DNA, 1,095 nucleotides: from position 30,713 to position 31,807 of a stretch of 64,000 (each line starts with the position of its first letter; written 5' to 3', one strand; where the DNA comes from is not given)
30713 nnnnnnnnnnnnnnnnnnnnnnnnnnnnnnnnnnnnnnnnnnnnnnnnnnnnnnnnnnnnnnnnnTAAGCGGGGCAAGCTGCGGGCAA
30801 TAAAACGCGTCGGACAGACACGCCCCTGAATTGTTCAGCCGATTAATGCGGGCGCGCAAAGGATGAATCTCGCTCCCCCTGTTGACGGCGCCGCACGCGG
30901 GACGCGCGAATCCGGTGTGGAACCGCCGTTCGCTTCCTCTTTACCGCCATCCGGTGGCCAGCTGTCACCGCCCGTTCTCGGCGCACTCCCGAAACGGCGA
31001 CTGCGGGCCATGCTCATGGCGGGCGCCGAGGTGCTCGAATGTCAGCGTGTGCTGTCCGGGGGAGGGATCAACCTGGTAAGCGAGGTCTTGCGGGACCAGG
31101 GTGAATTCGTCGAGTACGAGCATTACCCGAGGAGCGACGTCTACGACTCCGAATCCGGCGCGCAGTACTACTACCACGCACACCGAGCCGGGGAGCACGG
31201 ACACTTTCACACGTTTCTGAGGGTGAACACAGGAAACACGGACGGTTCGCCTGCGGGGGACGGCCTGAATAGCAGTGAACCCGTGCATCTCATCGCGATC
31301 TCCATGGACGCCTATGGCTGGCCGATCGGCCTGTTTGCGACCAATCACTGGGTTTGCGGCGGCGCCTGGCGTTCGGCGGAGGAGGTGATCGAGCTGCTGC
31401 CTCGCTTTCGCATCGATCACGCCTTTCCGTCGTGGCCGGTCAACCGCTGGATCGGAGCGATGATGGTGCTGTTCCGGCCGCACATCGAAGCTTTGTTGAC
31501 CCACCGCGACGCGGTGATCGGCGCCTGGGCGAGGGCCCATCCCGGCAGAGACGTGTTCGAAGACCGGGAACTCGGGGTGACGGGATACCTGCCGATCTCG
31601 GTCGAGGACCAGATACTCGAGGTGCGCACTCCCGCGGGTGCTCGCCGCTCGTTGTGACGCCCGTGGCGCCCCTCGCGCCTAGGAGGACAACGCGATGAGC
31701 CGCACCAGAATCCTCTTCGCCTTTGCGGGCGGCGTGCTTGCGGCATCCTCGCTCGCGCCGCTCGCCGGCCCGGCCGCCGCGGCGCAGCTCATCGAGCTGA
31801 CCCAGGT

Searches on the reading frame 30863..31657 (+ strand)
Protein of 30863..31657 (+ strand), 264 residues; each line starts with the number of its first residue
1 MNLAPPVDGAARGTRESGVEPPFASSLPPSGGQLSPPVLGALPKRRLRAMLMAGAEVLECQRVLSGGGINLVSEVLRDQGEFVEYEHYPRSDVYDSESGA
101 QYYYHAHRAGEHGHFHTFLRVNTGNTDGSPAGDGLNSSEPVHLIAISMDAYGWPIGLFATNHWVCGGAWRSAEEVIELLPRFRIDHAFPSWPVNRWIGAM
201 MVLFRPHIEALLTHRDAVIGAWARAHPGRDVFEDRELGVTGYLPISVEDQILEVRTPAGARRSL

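Call 9: search_protein_families(library=pfam, proteins=[window:30863-31657:+], max_evalue=0.001)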
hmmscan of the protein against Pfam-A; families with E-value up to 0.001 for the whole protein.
window:30863-31657:+ (264 aa): 1 family
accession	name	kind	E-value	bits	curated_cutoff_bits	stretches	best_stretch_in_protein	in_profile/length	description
PF22308.1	DUF6969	-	1.2e-75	254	27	1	53-245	3-201/201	Domain of unknown function (DUF6969)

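Call 34: find_homologous_proteins(query=window:30863-31657:+)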
Query window:30863-31657:+ (264 aa): 4541 proteins with E <= 0.001 among 5676 candidates; the best 120 are listed.
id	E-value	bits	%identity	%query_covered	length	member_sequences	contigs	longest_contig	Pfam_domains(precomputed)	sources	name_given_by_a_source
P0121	1.2e-144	499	100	81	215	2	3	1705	PF22308.2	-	-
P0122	1.6e-144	499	83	99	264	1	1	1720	PF22308.2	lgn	-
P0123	1.1e-127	444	89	81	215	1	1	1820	PF22308.2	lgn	-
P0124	6.0e-127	441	82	88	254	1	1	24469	PF22308.2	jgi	jgi:hypothetical protein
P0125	4.1e-126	439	82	88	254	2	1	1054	PF22308.2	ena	-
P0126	3.4e-125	435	75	97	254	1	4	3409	PF22308.2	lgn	-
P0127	3.1e-123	429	76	100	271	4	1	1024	PF22308.2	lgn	-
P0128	1.1e-120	421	76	90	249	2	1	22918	PF22308.2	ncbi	-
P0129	3.0e-119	416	79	88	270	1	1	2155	PF22308.2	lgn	-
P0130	3.5e-119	416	76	92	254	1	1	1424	PF22308.2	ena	-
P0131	7.3e-119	415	78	87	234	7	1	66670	PF22308.2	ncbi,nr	ncbi:MAG: hypothetical protein A3F74_17290 [Betaproteobacteria bacterium RIFCSPLOWO2_12_FULL_62_58]|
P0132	2.3e-118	413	83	80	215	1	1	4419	PF22308.2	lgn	-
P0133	2.6e-118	413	75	92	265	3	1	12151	PF22308.2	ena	-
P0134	4.2e-118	412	74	92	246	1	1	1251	PF22308.2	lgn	-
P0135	5.3e-117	409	76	88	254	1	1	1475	PF22308.2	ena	-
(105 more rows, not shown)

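Call 37: search_solved_structures(query=A3, max_evalue=10, show_alignments=2)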
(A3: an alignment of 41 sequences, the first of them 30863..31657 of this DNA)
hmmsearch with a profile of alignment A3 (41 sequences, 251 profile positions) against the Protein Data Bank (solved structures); distinct sequences matched with E-value up to 10: 0.

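Call 45: predict_structure(alignment_id=A3)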
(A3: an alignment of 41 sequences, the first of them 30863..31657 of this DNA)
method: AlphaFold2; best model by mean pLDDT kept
length: 264 residues; sequences in the alignment: 41
mean_pLDDT: 83.7   pTM: 0.82
mean pLDDT of the five models: 83.7, 82.7, 82.3, 82.3, 81.8
residues with pLDDT >= 90: 167; 70-90: 33; 50-70: 36; < 50: 28
segments of 3 or more residues with pLDDT < 50: 1-4, 8-18, 84-86, 128-135
pLDDT, mean of each block of 10 residues (from residue 1): 47 47 55 88 97 98 94 82 54 89 80 90 60 61 95 95 92 97 90 96 98 97 96 94 97 94 61
secondary structure, 60 per line:
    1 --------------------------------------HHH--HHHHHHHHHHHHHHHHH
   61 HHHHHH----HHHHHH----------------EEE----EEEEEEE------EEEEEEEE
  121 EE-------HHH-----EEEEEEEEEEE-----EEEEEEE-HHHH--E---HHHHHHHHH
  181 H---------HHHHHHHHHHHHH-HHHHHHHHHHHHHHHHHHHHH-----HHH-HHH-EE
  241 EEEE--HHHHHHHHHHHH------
elements in order: H44-66 H71-76 E93-95 E100-106 E113-122 E138-148 E154-160 H162-165 H172-181 H191-203 H205-225 E239-244 H247-258

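Call 48: find_related_loci(query=A3, collection=metagenome_contigs, flank=5000)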
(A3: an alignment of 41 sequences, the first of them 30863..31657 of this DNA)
Query A3 (264 aa) in metagenome_contigs; peptide patterns used: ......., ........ (x = any residue, [..] = any of these).
600 stretches matched a pattern (row limit reached: there are more); 570 encode a relative of the query (tblastn E <= 1e-3); the best 80 are kept; 80 distinct loci.
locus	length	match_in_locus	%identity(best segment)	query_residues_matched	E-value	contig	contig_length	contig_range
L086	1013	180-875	83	33-264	1e-139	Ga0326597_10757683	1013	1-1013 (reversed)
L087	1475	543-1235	76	33-263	9e-130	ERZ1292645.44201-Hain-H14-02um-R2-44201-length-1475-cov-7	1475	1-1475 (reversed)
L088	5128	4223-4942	77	28-263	2e-117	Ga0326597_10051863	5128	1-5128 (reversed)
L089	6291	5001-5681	77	33-259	6e-117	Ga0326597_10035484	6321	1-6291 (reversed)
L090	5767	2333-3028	74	33-262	1e-112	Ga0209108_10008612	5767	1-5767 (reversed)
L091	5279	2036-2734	73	28-260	1e-112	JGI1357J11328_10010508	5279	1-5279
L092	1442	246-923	74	34-259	1e-118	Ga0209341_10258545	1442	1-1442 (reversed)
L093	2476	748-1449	70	33-259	8e-110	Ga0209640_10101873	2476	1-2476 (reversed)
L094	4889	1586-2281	65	33-255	2e-98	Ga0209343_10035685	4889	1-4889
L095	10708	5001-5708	62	33-262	2e-97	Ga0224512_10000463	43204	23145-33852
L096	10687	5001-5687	63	37-259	2e-91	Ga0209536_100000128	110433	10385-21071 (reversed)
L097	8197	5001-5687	61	34-259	2e-89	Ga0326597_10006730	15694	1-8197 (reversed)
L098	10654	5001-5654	62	37-255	2e-88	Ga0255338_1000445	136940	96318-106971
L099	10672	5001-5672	62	35-251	2e-88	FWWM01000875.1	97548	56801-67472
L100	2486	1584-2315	59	25-260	1e-89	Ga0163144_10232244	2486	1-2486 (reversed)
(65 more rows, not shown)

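Call 49: fold_search(model_id=the predicted structure, library=pdb)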
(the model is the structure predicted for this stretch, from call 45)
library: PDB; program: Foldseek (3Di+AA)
matches with E <= 10: 133; with E <= 0.001: 0
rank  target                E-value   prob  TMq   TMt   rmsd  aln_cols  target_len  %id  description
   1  7wb4_e                3.1e-01  0.03  0.10  0.03  23.0       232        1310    7  Cryo-EM structure of the NR subunit from X. laevis NPC (released 2022-03-02)
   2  7wb4_E                3.7e-01  0.04  0.10  0.03  22.7       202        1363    8  Cryo-EM structure of the NR subunit from X. laevis NPC (released 2022-03-02)
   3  7tdz_A                4.1e-01  0.10  0.15  0.03  23.0       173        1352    8  Cryo-EM model of protomer of the cytoplasmic ring of the nuclear pore complex from Xenopus laevis (released 2022-06-22)
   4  3tfz_E                7.2e-01  0.05  0.14  0.19  15.8       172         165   14  Crystal structure of Zhui aromatase/cyclase from Streptomcyes sp. R1128 (released 2011-09-14)
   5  1obp_B                9.0e-01  0.11  0.13  0.20  12.7        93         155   18  ODORANT-BINDING PROTEIN FROM BOVINE NASAL MUCOSA (released 1996-10-14)
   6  1d9q_D                1.1e+00  0.03  0.16  0.14  19.6       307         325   11  OXIDIZED PEA FRUCTOSE-1,6-BISPHOSPHATASE FORM 1 (released 1999-12-03)
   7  7fik_E                1.1e+00  0.02  0.11  0.04  24.9       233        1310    8  The cryo-EM structure of the CR subunit from X. laevis NPC (released 2022-11-09)
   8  4gqb_B                1.4e+00  0.11  0.12  0.11  10.8        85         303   10  Crystal Structure of the human PRMT5:MEP50 Complex (released 2012-10-17)
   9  9e3a_K                1.4e+00  0.07  0.13  0.12  10.6        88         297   10  Cryo-EM structure of PRMT5/WDR77 in complex with 6S complex (pICln PBM local refinement) (released 2025-02-19)
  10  8bo1_B                1.4e+00  0.02  0.13  0.09  21.0       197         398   10  ExoY Nucleotidyl Cyclase domain from Vibrio nigripulchritudo MARTX toxin, bound to Latrunculin-B-ATP-Mg-actin, and 3'- (released 2023-09-20)
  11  5emj_B                1.6e+00  0.12  0.13  0.12  10.8        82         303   12  Crystal structure of PRMT5:MEP50 with Compound 8 and sinefungin (released 2016-02-24)
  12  6v0n_B                1.6e+00  0.10  0.13  0.11  11.2        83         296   12  PRMT5 bound to PBM peptide from Riok1 (released 2020-08-26)
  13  6v0o_B                1.6e+00  0.10  0.12  0.11  10.9        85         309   10  PRMT5 bound to the PBM peptide from pICln (released 2020-08-26)
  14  3bk5                  1.7e+00  0.14  0.18  0.20   6.5        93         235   12  Crystal structure of putative outer membrane lipoprotein-sorting protein domain from Vibrio parahaemolyticus (released 2008-02-05)
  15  3tfz_B                1.7e+00  0.03  0.14  0.19  16.3       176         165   12  Crystal structure of Zhui aromatase/cyclase from Streptomcyes sp. R1128 (released 2011-09-14)
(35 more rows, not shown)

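Call 51: search_protein_families(library=ncbifam, proteins=[window:30863-31657:+], max_evalue=0.01)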
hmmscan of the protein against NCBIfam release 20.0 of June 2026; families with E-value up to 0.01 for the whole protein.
window:30863-31657:+ (264 aa): 0 families

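Call 52: search_dna_similar(query=window:30863-31657:+, collection=plasmids, mode=protein, max_rows=30)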
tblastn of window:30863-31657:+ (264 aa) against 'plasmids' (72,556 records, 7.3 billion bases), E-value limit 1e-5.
Records with a match: 170; places in all: 171; records where one place covers at least 80% of the query: 13.
Best place of each record, by identity: <60% 170.
By first word of the organism name: Sinorhizobium 105; Burkholderia 49; Azospirillum 13; Skermanella 1; Ciceribacter 1; Neorhizobium 1.
By predicted mobility (MOB-suite, as given by PLSDB): conjugative 63; mobilizable 55; non-mobilizable 52.
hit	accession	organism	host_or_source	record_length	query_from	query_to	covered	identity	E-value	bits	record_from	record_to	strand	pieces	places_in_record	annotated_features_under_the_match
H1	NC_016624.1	Azospirillum lipoferum 4B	-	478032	44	262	83%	51.9%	3e-57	203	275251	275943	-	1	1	hypothetical protein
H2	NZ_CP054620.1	Azospirillum oryzae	cell culture,soil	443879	44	262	83%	50.4%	4e-55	197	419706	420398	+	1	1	hypothetical protein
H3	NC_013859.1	Azospirillum sp. B510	-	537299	42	254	81%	51.1%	3e-56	201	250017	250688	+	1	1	hypothetical protein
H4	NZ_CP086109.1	Skermanella mucosa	single cell,crude oil contaminated ...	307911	50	263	81%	50.7%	5e-54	194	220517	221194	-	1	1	hypothetical protein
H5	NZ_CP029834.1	Azospirillum ramasamyi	single cell,Cow dung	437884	44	251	79%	50.7%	3e-54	195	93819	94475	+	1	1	hypothetical protein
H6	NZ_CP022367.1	Azospirillum sp. TSH58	single cell,paddy soils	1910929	42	254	81%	49.1%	3e-55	198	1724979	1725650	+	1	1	record has no annotation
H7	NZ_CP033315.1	Azospirillum brasilense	rhizosphere soil of Digitaria ...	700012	42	254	81%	48.7%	2e-55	199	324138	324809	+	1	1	hypothetical protein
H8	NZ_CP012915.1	Azospirillum brasilense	Digitaria eriantha,microbe,root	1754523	42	254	81%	48.7%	2e-55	199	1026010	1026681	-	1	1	none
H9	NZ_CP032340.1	Azospirillum brasilense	soil sample,Agricultural field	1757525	42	254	81%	48.7%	2e-55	199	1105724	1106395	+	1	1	none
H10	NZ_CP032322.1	Azospirillum argentinense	soil sample,Agricultural field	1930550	42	254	81%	48.7%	2e-55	199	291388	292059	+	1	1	record has no annotation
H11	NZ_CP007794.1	Azospirillum argentinense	Triticum aestivum L.,Root,wheat ...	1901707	42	254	81%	48.7%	3e-55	198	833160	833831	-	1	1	record has no annotation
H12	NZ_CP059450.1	Azospirillum brasilense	Prokaryotes,soil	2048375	42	254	81%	48.5%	1e-55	199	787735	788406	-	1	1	none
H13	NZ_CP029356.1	Azospirillum thermophilum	cell culture,hot spring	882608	42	254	81%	47.8%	1e-53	193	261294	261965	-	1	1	hypothetical protein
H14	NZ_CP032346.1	Azospirillum brasilense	soil sample,Agricultural field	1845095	42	254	81%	47.8%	3e-55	197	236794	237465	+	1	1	record has no annotation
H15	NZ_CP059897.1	Ciceribacter thiooxidans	mixed culture,soil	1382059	52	247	74%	41.8%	4e-38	149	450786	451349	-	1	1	none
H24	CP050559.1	Sinorhizobium meliloti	Melilotus officinalis,cell culture,root ...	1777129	49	246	75%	40.4%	2e-35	140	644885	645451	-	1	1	hypothetical protein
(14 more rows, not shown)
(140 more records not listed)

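Call 53: get_annotated_region(hit=H24, flank=6000)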
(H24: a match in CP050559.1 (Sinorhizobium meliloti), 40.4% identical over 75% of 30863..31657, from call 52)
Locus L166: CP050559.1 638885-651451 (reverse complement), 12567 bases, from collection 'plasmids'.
description: Sinorhizobium meliloti strain RCAM1115 plasmid p_1, complete sequence
organism: Sinorhizobium meliloti (NCBI taxid 382)
taxonomy: Bacteria; Pseudomonadota; Alphaproteobacteria; Hyphomicrobiales; Rhizobiaceae; Sinorhizobium; Sinorhizobium meliloti
host: -; source: Melilotus officinalis,cell culture,root nodule; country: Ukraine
typing (MOB-suite, as given by PLSDB): conjugative; relaxase MOBQ,MOBQ; mating-pair formation MPF_T
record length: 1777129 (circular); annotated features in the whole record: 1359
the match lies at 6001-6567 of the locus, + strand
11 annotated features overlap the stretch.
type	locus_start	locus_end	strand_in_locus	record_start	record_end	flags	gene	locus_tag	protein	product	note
CDS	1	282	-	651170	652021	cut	-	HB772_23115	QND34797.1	carbohydrate ABC transporter permease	-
CDS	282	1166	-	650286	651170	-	-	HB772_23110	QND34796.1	sugar ABC transporter permease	-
CDS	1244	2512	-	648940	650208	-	-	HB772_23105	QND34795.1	extracellular solute-binding protein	-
CDS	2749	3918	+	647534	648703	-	-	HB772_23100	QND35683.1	ROK family transcriptional regulator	-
CDS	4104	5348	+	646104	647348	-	-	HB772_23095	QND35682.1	GGDEF domain-containing protein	-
CDS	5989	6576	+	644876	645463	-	-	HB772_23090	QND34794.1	hypothetical protein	-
CDS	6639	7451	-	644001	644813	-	-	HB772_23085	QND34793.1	SH3 domain-containing protein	-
CDS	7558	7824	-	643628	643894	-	-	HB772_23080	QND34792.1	hypothetical protein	-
CDS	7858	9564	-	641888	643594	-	-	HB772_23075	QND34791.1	penicillin-binding protein 2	-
CDS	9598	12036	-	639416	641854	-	-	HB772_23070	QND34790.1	penicillin-binding protein 1A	-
CDS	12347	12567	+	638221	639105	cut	-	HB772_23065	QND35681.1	LysR family transcriptional regulator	-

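Call 54: get_annotated_region(hit=H1, flank=6000)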
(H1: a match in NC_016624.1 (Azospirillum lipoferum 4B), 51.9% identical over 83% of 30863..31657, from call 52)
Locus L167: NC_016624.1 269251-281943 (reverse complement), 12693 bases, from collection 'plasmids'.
description: Azospirillum lipoferum 4B plasmid AZO_p5, complete sequence
organism: Azospirillum lipoferum 4B (NCBI taxid 862719)
taxonomy: Bacteria; Pseudomonadota; Alphaproteobacteria; Rhodospirillales; Azospirillaceae; Azospirillum; Azospirillum lipoferum; Azospirillum lipoferum 4B
host: -; source: -; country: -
typing (MOB-suite, as given by PLSDB): mobilizable; relaxase MOBP
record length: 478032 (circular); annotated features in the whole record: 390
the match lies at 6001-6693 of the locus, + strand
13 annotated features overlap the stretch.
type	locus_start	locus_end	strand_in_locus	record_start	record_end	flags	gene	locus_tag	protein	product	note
CDS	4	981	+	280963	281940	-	-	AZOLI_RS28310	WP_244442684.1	DMT family transporter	GO:0055085 - transmembrane transport [Evidence IEA]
CDS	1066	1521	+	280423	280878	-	-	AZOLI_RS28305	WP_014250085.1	DoxX family protein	-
CDS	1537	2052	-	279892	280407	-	-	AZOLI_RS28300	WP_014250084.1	adenine phosphoribosyltransferase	GO:0009116 - nucleoside metabolic process [Evidence IEA]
CDS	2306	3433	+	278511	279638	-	-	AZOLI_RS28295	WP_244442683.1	MlaE family lipid ABC transporter permease subunit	-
CDS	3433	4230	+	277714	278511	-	-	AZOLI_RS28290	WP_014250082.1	ABC transporter ATP-binding protein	-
CDS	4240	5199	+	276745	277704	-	-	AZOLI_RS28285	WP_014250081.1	MlaD family protein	GO:0015914 - phospholipid transport [Evidence IEA]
CDS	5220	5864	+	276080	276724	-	-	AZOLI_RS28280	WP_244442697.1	ABC-type transport auxiliary lipoprotein family protein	-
CDS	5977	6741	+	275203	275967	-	-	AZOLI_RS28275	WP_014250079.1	hypothetical protein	-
CDS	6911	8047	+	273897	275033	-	-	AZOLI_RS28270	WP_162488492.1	DUF2336 domain-containing protein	-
CDS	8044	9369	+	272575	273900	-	-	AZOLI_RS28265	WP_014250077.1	PAS domain-containing sensor histidine kinase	-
CDS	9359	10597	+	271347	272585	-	-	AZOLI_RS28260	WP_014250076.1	GNAT family N-acetyltransferase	-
CDS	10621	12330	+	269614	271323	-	ade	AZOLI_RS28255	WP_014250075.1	adenine deaminase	GO:0006168 - adenine salvage [Evidence IEA]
CDS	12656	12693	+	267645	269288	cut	-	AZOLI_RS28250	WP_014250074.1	CocE/NonD family hydrolase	GO:0008152 - metabolic process [Evidence IEA]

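Call 88: search_dna_similar(query=window:30863-31657:+, collection=plasmids, mode=protein, max_rows=40, rows=spread)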
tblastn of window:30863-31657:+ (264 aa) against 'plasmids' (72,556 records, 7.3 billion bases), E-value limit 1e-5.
Records with a match: 170; places in all: 171; records where one place covers at least 80% of the query: 13.
Best place of each record, by identity: <60% 170.
By first word of the organism name: Sinorhizobium 105; Burkholderia 49; Azospirillum 13; Skermanella 1; Ciceribacter 1; Neorhizobium 1.
By predicted mobility (MOB-suite, as given by PLSDB): conjugative 63; mobilizable 55; non-mobilizable 52.
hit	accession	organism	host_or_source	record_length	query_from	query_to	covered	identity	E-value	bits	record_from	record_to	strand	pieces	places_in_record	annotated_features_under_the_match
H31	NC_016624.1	Azospirillum lipoferum 4B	-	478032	44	262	83%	51.9%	3e-57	203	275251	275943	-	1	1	hypothetical protein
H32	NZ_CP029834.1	Azospirillum ramasamyi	single cell,Cow dung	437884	44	251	79%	50.7%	3e-54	195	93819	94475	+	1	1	hypothetical protein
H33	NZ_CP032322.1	Azospirillum argentinense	soil sample,Agricultural field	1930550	42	254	81%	48.7%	2e-55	199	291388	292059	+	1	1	record has no annotation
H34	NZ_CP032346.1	Azospirillum brasilense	soil sample,Agricultural field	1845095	42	254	81%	47.8%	3e-55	197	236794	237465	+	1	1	record has no annotation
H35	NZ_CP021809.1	Sinorhizobium meliloti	Medicago sativa,Single Cell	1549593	49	246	75%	41.1%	9e-28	149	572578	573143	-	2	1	none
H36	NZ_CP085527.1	Sinorhizobium meliloti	Medicago,cell culture,lupulina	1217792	49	246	75%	40.6%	1e-27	148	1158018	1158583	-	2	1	none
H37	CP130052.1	Sinorhizobium meliloti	Medicago,Cell culture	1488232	49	246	75%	39.9%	9e-35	139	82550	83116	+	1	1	hypothetical protein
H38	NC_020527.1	Sinorhizobium meliloti 2011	-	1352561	49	246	75%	39.9%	2e-34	138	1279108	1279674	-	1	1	none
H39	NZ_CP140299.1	Sinorhizobium kummerowiae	Kummerowia stipulacea,Pure culture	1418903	49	246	75%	39.9%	4e-34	137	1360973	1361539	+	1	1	none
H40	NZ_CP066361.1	Sinorhizobium meliloti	Medicago lupulina L.,nodules of ...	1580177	49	246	75%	39.4%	6e-34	136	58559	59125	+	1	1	none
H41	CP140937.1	Sinorhizobium meliloti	Medicago lupulina,whole organism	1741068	49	246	75%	39.4%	2e-33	135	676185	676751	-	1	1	hypothetical protein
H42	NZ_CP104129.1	Sinorhizobium sp. M103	Phaseolus vulgaris,cell ...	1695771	48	246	75%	38.7%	4e-34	137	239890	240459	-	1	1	none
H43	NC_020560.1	Sinorhizobium meliloti 2011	-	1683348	49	246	75%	38.9%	1e-33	135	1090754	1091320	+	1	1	none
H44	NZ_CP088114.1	Sinorhizobium meliloti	cell culture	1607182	49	246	75%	38.9%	2e-33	135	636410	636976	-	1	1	none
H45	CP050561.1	Sinorhizobium meliloti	Melilotus officinalis,cell culture,root ...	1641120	49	246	75%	38.9%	2e-33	135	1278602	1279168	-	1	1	hypothetical protein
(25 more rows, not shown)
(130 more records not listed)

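Call 89: get_annotated_region(hit=H43, flank=5000)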
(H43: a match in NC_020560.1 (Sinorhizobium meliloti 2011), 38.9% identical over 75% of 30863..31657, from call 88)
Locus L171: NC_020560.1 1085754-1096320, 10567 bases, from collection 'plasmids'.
description: Sinorhizobium meliloti 2011 plasmid pSymB, complete sequence
organism: Sinorhizobium meliloti 2011 (NCBI taxid 1286640)
taxonomy: Bacteria; Pseudomonadota; Alphaproteobacteria; Hyphomicrobiales; Rhizobiaceae; Sinorhizobium; Sinorhizobium meliloti; Sinorhizobium meliloti 2011
host: -; source: -; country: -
typing (MOB-suite, as given by PLSDB): mobilizable; relaxase MOBQ
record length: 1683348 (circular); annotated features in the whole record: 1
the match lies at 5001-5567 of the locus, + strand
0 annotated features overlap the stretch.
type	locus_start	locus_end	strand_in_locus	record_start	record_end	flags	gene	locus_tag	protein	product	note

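Call 90: get_annotated_region(hit=H38, flank=5000)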
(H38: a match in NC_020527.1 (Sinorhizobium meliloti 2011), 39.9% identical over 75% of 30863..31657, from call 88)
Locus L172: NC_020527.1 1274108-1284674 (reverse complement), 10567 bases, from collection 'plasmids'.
description: Sinorhizobium meliloti 2011 plasmid pSymA, complete sequence
organism: Sinorhizobium meliloti 2011 (NCBI taxid 1286640)
taxonomy: Bacteria; Pseudomonadota; Alphaproteobacteria; Hyphomicrobiales; Rhizobiaceae; Sinorhizobium; Sinorhizobium meliloti; Sinorhizobium meliloti 2011
host: -; source: -; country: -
typing (MOB-suite, as given by PLSDB): conjugative; relaxase MOBQ; mating-pair formation MPF_T
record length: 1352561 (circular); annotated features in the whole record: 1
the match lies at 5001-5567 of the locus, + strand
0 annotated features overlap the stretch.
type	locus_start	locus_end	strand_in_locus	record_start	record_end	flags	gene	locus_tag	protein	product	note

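Call 100: search_protein_representatives(alignment_id=A3)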
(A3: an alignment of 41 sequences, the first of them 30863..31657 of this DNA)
Query: 41 sequences, 251 profile positions. Proteins with E-value up to 0.001 (for the whole library): 1230; up to 1e-10: 890; up to 1e-30: 344. The best 150 are listed.
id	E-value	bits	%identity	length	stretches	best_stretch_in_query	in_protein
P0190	4.2e-120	416.1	-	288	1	7-246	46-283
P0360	6.0e-108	376.2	-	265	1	7-249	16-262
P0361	7.5e-89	313.7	-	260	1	10-248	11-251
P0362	2.2e-87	308.9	-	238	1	20-247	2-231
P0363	7.8e-86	303.8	-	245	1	21-246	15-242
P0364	6.2e-84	297.6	-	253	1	7-247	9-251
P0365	1.3e-83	296.5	-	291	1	15-248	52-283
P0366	1.4e-83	296.5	-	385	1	17-245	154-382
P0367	1.6e-83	296.2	-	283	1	19-249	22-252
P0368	6.9e-83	294.2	-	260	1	15-247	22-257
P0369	2.4e-81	289.1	-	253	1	17-247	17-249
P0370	1.9e-80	286.1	-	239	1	12-248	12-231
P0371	2.1e-80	286.0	-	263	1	10-248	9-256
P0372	5.0e-80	284.8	-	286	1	13-248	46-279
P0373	1.3e-78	280.1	-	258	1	17-247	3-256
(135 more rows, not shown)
